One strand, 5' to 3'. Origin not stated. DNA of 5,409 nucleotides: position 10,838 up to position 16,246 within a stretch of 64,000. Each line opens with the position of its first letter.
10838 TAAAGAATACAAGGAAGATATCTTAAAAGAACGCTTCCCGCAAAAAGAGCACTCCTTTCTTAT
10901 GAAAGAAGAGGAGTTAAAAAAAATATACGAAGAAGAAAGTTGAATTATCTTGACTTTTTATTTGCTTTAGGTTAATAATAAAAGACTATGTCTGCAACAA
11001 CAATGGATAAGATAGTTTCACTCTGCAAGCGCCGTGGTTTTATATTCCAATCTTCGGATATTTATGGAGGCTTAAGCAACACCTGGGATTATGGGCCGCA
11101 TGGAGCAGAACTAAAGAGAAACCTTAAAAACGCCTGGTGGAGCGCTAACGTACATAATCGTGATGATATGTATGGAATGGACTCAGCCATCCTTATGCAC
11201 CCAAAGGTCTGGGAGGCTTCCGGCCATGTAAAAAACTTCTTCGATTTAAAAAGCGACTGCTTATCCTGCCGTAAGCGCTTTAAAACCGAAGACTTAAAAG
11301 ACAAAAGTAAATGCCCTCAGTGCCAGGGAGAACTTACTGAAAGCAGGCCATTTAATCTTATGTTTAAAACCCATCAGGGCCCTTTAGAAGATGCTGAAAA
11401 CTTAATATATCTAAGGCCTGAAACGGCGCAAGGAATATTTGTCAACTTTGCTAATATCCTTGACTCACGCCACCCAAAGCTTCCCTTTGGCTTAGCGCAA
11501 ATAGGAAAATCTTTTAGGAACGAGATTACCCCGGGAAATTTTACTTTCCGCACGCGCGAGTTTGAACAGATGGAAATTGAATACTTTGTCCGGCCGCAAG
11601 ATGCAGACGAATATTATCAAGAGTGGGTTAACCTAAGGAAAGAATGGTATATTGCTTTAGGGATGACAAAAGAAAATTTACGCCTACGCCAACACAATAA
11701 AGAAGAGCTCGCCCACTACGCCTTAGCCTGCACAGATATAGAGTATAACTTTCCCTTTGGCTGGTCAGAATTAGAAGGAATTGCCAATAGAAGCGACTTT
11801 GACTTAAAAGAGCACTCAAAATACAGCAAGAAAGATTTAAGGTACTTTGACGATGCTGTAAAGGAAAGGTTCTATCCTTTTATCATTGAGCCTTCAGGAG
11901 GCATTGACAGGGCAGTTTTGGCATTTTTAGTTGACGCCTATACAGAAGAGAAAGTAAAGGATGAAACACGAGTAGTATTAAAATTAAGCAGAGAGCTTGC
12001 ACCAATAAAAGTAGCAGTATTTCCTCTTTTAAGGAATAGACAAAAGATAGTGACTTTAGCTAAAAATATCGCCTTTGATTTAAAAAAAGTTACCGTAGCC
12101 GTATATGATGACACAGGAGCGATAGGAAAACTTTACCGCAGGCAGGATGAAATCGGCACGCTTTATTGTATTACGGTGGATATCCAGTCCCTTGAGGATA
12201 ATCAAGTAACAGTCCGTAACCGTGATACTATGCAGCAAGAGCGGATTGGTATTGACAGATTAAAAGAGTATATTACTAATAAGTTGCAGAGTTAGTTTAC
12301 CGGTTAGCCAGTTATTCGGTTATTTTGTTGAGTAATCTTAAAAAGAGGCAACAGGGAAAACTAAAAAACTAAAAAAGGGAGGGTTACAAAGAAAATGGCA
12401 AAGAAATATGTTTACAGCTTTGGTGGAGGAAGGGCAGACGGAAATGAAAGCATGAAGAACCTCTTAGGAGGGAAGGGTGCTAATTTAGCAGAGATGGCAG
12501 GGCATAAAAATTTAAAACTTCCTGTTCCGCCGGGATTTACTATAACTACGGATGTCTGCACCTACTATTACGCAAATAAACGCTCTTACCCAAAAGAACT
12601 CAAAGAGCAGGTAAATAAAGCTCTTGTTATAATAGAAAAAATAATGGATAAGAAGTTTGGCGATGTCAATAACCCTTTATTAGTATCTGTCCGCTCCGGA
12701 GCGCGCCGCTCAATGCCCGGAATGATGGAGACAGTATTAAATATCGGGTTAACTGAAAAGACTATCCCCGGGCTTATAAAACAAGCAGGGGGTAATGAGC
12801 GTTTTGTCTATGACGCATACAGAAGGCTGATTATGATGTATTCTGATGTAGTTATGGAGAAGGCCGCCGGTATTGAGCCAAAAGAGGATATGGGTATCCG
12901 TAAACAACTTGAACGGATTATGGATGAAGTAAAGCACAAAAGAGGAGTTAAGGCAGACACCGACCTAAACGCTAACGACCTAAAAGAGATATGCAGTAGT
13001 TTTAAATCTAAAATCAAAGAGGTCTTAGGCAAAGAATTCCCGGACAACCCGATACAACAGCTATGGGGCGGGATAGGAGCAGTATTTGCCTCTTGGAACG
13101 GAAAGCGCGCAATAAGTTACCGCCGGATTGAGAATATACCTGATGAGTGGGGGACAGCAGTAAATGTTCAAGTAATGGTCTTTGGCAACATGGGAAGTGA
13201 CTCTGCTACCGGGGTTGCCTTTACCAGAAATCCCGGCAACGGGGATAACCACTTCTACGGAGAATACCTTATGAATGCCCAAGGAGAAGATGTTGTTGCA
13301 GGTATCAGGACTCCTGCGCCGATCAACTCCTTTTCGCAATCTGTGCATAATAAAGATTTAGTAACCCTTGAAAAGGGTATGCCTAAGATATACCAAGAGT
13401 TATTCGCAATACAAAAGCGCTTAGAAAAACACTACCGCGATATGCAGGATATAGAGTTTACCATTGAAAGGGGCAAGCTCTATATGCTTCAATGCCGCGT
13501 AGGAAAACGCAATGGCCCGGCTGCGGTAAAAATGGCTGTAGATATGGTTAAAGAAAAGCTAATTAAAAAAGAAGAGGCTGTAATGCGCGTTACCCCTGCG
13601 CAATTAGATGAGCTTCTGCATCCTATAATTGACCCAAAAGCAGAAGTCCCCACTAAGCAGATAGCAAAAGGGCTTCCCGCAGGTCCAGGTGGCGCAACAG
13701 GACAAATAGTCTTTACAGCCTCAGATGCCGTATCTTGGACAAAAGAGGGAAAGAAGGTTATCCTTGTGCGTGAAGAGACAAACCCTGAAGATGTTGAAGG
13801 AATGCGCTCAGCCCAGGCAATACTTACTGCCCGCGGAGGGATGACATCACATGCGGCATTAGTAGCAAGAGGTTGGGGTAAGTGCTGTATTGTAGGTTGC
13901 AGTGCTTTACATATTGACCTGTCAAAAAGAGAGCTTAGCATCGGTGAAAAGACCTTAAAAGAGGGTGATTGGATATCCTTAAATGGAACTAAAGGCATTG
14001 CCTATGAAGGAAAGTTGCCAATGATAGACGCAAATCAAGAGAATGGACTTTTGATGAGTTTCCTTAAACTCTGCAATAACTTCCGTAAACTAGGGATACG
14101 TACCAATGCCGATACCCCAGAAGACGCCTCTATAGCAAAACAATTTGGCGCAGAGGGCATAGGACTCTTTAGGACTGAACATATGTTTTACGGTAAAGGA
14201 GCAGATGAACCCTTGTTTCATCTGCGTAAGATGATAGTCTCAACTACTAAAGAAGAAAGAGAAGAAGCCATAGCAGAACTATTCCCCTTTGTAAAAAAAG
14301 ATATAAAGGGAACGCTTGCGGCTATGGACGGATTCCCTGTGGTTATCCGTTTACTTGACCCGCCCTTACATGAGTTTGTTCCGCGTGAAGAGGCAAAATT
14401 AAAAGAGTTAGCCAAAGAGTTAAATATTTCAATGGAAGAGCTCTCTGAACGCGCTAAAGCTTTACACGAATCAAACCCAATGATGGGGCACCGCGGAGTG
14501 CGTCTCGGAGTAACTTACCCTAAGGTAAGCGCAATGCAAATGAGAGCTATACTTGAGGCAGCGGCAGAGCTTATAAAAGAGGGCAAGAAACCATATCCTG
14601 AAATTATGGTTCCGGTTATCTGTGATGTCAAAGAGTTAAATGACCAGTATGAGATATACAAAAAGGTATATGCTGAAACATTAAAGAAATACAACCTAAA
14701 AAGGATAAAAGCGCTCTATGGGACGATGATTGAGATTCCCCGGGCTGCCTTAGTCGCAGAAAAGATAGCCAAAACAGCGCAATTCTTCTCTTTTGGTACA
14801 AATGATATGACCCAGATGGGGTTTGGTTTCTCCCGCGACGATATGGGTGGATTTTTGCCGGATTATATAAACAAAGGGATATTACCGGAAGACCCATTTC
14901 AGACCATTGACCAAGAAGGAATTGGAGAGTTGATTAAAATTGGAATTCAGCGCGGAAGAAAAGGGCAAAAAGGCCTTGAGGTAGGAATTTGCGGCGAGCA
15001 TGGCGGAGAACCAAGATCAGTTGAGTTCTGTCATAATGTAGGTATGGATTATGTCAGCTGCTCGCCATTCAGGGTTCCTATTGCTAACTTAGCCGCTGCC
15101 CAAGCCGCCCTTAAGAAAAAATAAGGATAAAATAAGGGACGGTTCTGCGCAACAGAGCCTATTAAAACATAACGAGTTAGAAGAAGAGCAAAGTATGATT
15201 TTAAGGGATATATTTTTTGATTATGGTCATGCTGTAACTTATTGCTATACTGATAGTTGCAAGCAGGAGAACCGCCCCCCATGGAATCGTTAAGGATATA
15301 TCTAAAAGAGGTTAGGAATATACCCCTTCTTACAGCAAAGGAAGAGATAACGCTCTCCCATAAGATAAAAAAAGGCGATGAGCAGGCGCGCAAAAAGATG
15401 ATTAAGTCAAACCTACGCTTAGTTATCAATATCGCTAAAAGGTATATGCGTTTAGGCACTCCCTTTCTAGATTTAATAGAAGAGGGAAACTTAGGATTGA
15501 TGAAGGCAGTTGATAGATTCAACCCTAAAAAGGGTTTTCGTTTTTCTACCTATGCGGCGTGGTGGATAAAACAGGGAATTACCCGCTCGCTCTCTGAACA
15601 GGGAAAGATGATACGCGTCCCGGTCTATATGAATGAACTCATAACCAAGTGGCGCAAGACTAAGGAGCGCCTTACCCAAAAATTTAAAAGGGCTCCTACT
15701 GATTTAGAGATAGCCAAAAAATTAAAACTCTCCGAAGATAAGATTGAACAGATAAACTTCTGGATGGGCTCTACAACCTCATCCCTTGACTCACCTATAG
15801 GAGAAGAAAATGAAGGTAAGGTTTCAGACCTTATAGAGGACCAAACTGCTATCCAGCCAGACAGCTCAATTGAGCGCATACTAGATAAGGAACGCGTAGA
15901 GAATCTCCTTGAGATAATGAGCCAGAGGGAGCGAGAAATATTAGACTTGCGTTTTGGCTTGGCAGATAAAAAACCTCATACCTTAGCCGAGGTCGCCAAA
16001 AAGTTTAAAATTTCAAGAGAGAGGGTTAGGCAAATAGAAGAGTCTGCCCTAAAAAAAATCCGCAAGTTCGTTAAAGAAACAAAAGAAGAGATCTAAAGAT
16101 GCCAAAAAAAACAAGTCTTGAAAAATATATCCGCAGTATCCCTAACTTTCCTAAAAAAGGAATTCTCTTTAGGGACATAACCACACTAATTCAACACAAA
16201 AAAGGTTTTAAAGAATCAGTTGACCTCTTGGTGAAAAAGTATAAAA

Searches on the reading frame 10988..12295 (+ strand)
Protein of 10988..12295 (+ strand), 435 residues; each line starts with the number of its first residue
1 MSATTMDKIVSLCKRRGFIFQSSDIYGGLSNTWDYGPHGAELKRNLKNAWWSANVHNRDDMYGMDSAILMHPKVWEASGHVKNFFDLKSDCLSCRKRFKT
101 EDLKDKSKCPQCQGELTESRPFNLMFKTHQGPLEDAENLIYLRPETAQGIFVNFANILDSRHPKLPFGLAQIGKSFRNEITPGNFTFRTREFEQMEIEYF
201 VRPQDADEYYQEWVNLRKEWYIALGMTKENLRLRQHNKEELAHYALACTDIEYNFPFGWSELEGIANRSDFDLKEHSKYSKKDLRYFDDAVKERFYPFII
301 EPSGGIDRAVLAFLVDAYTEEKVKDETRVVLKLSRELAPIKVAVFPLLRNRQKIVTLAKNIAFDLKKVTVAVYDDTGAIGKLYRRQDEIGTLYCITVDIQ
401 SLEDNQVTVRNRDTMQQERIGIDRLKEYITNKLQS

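Call 28: search_protein_families(library=pfam, proteins=[window:10988-12295:+])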
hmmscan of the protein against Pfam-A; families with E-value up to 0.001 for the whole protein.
window:10988-12295:+ (435 aa): 2 families
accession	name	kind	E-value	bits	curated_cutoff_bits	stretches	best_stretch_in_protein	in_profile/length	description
PF03129.25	HGTP_anticodon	-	9e-19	67.9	21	1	341-431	1-93/94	Anticodon binding domain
PF00587.30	tRNA-synt_2b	-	3.1e-13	50.6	29.3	1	137-370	8-125/179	tRNA synthetase class II core domain (G, H, P, S and T)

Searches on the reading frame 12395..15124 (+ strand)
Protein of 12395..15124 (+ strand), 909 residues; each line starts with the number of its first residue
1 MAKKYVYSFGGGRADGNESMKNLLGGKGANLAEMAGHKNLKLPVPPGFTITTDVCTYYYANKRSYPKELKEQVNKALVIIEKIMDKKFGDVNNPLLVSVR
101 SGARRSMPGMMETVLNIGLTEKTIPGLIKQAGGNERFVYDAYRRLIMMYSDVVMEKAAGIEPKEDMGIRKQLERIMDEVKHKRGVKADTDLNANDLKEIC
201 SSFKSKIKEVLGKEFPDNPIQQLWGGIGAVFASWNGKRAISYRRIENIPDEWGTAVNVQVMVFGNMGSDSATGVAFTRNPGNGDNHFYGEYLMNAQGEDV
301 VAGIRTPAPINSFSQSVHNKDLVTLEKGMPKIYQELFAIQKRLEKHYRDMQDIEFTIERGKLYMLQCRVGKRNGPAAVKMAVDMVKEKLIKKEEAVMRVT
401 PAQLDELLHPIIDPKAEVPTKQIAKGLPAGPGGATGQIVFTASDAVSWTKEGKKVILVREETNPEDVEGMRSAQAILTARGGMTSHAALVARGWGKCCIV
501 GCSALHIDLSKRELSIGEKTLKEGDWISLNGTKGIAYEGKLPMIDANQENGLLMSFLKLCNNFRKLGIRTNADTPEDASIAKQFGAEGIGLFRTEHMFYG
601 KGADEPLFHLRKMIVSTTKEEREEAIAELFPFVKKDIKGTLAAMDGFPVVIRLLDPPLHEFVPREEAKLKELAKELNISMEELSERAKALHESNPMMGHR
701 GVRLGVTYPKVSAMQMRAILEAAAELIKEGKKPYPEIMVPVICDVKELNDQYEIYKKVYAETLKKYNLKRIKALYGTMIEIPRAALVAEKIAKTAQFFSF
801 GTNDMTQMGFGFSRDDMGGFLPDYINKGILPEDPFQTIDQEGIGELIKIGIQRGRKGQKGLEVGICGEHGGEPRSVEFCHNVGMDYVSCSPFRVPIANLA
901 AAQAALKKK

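Call 28: search_protein_families(library=pfam, proteins=[window:12395-15124:+])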
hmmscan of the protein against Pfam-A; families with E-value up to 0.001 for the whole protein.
window:12395-15124:+ (909 aa): 3 families
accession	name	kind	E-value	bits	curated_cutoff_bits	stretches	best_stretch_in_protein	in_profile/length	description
PF02896.24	PEP-utilizers_C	-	7.4e-72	242.4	22.8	1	553-904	7-291/293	PEP-utilising enzyme, PEP-binding domain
PF01326.24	PPDK_N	-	6.3e-56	190.5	27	1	22-388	2-327/328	Pyruvate phosphate dikinase, AMP/ATP-binding domain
PF00391.29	PEP-utilizers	-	9.6e-24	83.2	23.1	1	453-534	3-72/72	PEP-utilising enzyme, mobile domain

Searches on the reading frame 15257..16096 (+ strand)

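Call 27: search_protein_families(library=pfam, proteins=[window:15257-16096:+])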
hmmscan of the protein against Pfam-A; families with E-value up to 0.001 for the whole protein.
window:15257-16096:+ (279 aa): 4 families
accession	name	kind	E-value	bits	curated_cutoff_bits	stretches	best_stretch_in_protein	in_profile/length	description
PF04542.20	Sigma70_r2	-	6.3e-20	71.2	24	1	48-116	1-69/71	Sigma-70 region 2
PF04545.22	Sigma70_r4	-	6.8e-18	64.4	24.1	1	218-270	2-50/50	Sigma-70, region 4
PF04539.22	Sigma70_r3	-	7.5e-18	64.9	25.3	1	127-203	1-76/78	Sigma-70 region 3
PF00140.25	Sigma70_r1_2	-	1.4e-12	47.8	22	1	11-42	2-33/34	Sigma-70 factor, region 1.2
